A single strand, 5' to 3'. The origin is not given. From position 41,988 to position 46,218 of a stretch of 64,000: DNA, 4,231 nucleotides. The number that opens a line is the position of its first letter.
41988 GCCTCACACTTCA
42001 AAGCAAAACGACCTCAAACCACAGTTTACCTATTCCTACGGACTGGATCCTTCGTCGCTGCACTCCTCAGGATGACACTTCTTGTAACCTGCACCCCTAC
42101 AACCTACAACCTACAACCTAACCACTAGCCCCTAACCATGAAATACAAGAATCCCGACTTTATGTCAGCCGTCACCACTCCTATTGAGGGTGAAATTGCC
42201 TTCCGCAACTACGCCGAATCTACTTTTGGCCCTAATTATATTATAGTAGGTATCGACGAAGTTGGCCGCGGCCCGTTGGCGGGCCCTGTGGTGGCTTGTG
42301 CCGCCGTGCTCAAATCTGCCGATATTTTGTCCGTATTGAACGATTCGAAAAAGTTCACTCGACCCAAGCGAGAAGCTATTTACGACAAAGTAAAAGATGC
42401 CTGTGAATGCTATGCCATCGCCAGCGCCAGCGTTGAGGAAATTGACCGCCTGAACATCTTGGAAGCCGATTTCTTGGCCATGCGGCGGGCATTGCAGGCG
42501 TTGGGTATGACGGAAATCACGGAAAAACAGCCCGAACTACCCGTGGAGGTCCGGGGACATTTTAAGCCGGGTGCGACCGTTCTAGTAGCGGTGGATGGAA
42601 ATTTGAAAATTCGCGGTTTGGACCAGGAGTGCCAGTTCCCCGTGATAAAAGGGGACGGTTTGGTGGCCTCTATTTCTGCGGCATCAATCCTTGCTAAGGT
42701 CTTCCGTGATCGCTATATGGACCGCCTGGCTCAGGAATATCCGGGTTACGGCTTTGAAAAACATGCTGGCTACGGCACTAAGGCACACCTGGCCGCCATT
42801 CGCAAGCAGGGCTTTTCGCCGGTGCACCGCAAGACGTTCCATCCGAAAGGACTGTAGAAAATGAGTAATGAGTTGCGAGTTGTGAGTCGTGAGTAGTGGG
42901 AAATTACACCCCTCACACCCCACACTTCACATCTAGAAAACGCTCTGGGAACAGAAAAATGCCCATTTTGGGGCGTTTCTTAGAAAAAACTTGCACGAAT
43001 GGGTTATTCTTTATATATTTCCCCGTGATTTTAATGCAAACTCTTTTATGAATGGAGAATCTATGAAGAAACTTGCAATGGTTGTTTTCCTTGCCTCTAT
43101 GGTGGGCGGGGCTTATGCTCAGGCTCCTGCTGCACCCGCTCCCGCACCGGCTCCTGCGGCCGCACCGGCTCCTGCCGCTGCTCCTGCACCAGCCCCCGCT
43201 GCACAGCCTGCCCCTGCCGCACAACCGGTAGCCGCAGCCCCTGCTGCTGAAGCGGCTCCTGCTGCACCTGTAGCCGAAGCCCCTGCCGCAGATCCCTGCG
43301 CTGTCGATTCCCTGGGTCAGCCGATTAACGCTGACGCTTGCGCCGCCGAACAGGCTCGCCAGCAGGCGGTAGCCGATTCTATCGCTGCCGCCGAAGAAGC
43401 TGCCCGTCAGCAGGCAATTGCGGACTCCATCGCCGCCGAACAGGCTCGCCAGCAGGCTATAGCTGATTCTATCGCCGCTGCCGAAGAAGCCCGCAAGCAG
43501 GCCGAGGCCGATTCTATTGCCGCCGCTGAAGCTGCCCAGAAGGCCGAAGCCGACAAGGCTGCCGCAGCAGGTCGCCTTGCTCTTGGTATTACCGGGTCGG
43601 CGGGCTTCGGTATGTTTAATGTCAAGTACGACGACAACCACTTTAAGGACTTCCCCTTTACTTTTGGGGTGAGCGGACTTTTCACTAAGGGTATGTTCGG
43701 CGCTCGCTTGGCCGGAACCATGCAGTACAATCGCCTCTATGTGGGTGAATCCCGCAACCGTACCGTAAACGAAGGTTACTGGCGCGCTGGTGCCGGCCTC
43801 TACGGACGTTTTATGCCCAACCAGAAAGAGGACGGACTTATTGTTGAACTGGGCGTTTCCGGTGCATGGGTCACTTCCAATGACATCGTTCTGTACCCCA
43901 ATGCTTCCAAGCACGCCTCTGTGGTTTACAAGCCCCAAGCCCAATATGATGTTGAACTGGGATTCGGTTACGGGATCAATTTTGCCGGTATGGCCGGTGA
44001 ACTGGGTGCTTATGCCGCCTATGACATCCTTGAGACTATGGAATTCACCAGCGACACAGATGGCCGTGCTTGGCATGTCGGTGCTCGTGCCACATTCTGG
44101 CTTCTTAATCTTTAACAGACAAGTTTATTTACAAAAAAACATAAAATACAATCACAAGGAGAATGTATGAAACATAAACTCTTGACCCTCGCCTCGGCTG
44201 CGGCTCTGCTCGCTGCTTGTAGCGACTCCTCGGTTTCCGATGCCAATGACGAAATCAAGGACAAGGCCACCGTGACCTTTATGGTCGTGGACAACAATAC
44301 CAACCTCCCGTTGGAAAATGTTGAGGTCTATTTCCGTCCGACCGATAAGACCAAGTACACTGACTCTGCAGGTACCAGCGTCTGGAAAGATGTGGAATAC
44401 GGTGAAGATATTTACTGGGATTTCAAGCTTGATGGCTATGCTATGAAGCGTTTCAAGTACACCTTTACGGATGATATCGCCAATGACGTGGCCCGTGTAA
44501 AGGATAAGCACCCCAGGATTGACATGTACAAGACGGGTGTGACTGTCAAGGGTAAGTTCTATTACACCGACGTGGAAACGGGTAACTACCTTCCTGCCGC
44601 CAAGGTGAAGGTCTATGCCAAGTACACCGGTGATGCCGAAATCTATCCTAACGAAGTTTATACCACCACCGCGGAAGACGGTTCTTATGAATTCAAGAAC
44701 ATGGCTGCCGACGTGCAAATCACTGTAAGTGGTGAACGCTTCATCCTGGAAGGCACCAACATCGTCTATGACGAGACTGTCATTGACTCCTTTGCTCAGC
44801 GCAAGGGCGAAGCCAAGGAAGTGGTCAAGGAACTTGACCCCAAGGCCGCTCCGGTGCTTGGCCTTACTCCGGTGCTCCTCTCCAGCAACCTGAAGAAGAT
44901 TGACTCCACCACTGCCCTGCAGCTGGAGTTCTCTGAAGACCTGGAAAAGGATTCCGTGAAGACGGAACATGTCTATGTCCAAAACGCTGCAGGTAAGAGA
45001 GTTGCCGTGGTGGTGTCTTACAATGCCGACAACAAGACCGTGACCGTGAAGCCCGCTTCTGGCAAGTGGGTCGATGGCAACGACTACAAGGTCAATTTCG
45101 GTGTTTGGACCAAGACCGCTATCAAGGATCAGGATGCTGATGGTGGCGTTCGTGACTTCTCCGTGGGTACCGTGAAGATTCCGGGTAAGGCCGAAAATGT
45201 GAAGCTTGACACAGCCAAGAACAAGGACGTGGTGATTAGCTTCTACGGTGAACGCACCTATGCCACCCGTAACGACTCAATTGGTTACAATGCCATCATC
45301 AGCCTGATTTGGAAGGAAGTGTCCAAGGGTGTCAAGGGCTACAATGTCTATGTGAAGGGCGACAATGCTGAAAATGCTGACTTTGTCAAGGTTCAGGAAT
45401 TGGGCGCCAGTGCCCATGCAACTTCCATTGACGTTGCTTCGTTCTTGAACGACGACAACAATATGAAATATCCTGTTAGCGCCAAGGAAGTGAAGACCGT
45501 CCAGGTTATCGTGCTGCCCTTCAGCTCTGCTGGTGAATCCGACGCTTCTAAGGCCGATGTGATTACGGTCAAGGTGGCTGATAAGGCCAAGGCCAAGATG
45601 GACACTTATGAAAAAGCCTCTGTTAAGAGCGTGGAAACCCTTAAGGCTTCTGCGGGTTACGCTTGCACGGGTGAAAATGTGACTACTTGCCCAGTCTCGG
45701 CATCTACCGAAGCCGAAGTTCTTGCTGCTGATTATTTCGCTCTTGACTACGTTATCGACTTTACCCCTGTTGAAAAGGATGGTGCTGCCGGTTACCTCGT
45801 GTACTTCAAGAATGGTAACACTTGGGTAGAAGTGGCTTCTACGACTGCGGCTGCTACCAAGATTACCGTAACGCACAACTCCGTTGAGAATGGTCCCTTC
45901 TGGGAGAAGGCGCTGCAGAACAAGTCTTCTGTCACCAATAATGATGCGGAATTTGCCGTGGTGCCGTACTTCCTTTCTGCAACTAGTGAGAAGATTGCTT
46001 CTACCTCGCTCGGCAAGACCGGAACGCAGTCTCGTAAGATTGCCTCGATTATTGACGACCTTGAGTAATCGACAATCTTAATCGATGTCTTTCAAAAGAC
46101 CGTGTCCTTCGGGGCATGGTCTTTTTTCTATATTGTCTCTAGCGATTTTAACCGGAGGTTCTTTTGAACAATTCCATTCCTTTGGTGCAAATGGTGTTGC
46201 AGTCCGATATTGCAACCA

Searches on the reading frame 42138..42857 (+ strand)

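Call 41: search_protein_families(library=pfam, proteins=[window:42138-42857:+], max_evalue=0.00001)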
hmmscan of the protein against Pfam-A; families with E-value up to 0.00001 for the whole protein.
window:42138-42857:+ (239 aa): 1 family
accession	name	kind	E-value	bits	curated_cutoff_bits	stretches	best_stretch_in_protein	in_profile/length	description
PF01351.25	RNase_HII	-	3.3e-35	122.2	25.8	1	37-235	1-197/199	Ribonuclease HII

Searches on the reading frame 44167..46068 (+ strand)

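Call 41: search_protein_families(library=pfam, proteins=[window:44167-46068:+], max_evalue=0.00001)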
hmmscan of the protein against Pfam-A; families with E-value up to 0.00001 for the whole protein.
window:44167-46068:+ (633 aa): 2 families
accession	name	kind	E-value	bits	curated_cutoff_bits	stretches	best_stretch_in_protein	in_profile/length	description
PF13205.12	Big_5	-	1.2e-07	32.9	23.6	1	230-323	7-91/105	Bacterial Ig-like domain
PF13715.12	CarbopepD_reg_2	-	5.8e-06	26.7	32.2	0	40-112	5-77/88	CarboxypepD_reg-like domain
